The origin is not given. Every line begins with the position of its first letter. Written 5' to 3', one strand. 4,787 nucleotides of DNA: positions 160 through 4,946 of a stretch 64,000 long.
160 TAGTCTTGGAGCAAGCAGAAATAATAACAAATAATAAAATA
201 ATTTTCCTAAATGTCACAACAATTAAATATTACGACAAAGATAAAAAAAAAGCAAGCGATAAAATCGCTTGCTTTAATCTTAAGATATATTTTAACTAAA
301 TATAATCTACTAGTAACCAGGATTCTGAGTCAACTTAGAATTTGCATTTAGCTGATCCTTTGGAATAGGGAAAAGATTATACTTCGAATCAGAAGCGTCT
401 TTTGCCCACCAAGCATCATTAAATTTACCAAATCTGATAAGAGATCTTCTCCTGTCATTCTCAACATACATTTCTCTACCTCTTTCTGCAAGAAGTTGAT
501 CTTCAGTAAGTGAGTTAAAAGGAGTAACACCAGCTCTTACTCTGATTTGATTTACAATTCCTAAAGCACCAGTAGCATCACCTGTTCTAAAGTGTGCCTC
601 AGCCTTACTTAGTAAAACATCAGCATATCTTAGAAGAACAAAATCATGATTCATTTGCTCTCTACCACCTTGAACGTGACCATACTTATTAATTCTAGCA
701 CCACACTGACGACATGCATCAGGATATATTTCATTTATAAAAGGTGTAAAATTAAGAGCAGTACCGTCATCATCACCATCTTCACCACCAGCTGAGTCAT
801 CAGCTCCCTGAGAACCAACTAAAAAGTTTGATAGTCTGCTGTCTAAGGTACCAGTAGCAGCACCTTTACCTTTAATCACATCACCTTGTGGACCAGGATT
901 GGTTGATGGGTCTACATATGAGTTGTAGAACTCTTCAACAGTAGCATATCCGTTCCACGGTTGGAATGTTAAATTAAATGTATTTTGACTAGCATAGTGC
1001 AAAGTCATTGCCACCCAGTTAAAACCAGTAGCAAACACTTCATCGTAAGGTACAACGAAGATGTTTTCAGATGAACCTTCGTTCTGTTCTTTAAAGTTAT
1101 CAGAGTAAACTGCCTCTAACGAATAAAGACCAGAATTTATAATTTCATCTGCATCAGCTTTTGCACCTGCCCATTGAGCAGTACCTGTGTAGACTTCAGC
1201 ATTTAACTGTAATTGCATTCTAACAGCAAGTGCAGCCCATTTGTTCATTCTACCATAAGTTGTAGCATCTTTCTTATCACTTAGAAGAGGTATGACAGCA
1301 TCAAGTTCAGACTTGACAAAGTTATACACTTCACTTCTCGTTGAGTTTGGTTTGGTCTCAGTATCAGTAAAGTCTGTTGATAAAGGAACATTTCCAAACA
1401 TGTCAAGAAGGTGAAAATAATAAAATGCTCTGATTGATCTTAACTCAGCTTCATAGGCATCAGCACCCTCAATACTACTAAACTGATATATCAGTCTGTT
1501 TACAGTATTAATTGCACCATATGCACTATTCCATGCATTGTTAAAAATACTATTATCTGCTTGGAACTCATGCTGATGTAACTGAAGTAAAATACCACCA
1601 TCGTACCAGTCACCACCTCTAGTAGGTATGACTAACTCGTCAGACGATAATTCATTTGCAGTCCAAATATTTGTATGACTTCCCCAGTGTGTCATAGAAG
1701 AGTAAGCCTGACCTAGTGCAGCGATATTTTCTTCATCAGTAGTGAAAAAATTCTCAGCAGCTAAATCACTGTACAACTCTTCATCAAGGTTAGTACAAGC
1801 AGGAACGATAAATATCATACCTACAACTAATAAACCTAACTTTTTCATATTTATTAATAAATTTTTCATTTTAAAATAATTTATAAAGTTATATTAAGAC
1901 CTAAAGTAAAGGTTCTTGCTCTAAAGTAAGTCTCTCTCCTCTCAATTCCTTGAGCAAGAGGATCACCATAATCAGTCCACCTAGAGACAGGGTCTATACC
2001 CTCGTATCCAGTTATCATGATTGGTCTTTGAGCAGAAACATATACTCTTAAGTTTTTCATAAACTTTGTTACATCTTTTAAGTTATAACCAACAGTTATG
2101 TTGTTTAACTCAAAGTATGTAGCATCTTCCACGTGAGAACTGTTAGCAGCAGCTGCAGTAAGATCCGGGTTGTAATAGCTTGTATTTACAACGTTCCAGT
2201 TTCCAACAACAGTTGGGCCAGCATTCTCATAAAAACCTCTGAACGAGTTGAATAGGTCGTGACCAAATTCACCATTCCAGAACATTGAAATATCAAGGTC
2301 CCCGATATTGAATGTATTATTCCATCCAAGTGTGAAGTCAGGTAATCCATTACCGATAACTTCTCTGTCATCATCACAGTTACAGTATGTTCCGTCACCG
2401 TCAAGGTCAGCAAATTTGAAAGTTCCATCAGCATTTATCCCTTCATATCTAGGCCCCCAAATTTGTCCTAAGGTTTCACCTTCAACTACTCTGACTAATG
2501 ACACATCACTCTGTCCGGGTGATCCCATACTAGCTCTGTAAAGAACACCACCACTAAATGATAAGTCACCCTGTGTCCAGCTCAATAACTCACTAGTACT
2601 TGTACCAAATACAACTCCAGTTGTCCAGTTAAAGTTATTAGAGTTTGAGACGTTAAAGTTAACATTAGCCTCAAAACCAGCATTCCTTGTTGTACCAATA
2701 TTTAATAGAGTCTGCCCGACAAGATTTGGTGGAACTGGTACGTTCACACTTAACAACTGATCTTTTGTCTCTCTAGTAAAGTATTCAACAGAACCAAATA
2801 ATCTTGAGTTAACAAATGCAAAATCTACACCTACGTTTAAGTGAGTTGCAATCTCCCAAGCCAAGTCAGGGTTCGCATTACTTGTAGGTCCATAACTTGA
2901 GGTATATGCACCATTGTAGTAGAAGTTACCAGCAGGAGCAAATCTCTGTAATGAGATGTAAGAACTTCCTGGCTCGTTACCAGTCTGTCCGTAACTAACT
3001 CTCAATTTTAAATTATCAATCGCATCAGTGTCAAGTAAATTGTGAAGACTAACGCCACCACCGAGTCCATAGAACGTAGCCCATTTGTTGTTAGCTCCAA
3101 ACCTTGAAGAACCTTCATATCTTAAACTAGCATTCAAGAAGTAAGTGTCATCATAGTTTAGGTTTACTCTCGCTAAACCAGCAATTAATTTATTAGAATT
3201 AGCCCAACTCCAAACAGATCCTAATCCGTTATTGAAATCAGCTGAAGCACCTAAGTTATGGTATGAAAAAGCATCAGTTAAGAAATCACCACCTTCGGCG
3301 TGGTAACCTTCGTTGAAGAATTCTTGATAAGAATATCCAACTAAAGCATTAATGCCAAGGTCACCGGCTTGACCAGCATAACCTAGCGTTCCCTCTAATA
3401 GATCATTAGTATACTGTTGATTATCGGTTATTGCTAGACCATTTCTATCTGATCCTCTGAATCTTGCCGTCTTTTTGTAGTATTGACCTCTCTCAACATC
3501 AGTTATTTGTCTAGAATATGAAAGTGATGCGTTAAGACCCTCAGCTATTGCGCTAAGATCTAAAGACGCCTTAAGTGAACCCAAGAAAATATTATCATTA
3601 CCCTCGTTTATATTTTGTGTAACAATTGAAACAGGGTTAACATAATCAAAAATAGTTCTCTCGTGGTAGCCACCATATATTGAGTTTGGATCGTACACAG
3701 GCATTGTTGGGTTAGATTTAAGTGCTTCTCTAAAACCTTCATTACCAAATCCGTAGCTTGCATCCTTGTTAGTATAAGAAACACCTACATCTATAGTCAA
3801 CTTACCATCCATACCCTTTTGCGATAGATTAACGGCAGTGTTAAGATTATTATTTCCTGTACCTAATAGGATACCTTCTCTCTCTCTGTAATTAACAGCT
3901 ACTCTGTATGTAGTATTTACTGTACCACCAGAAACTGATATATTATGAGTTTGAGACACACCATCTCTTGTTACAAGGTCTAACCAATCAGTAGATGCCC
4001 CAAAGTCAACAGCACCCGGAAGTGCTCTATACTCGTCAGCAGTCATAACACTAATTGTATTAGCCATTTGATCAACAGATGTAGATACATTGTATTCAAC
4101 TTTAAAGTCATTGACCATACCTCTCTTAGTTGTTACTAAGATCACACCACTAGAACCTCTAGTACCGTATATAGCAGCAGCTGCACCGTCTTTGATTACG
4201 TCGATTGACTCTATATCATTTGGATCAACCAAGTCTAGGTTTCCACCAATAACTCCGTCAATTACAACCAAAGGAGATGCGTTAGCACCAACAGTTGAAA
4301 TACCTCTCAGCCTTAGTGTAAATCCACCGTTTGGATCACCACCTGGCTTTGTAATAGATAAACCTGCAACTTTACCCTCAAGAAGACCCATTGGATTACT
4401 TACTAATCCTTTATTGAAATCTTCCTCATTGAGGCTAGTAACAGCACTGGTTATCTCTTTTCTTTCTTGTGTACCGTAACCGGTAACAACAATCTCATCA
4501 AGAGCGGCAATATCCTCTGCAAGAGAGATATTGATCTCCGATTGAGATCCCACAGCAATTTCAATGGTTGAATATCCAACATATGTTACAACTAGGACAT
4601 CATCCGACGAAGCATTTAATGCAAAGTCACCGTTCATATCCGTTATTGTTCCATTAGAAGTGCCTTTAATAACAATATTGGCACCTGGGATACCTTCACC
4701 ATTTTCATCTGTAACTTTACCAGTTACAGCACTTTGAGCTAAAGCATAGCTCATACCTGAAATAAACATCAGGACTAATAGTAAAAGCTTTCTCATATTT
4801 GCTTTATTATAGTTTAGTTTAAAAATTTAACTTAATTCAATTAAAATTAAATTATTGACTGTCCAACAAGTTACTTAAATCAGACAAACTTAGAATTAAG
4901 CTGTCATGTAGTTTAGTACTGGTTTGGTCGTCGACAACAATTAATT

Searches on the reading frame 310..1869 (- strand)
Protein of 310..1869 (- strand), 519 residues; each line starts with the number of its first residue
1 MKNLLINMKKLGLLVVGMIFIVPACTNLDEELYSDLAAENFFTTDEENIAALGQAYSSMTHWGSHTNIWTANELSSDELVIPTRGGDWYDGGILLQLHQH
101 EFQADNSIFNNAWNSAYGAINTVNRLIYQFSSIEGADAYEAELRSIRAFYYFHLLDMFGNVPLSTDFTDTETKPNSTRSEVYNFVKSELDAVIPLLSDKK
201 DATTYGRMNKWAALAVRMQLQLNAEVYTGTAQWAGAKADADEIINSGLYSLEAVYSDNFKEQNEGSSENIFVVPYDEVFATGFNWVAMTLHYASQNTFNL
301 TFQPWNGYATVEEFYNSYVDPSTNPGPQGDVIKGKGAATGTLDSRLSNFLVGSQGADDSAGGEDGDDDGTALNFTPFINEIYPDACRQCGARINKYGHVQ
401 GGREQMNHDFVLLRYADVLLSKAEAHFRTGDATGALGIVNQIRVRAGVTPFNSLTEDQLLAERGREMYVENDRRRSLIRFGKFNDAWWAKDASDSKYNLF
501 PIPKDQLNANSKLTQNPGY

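Call 6: search_protein_families(library=pfam, proteins=[window:310-1869:-], max_evalue=0.0001)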
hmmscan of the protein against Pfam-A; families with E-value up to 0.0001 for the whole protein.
window:310-1869:- (519 aa): 4 families
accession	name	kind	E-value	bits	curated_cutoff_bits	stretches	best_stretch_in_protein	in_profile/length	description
PF07980.17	SusD_RagB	-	2.8e-26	93.3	23.1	1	270-519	4-297/297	SusD family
PF14322.12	SusD-like_3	-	6.6e-17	62.8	27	1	69-216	35-185/191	Starch-binding associating with outer membrane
PF12771.13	SusD-like_2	-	3.9e-09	36.3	27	1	100-248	48-207/415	Starch-binding associating with outer membrane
PF12741.13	SusD-like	-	9.3e-05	22.1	27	0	99-249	69-229/495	Susd and RagB outer membrane lipoprotein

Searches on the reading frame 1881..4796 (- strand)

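Call 6: search_protein_families(library=pfam, proteins=[window:1881-4796:-], max_evalue=0.0001)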
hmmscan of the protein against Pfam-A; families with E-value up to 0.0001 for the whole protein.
window:1881-4796:- (971 aa): 4 families
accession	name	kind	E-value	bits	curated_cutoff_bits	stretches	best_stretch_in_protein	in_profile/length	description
PF13715.12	CarbopepD_reg_2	-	3.2e-19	69.2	32.2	1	24-104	1-88/88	CarboxypepD_reg-like domain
PF07715.20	Plug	-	7.4e-16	59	23.9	1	113-218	3-107/107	TonB-dependent Receptor Plug Domain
PF00593.30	TonB_dep_Rec_b-barrel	-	4.9e-13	50.2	27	1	376-921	36-432/436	TonB dependent receptor-like, beta-barrel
PF13620.12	CarboxypepD_reg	-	2.3e-11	44.3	32.3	1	24-92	2-81/82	Carboxypeptidase regulatory-like domain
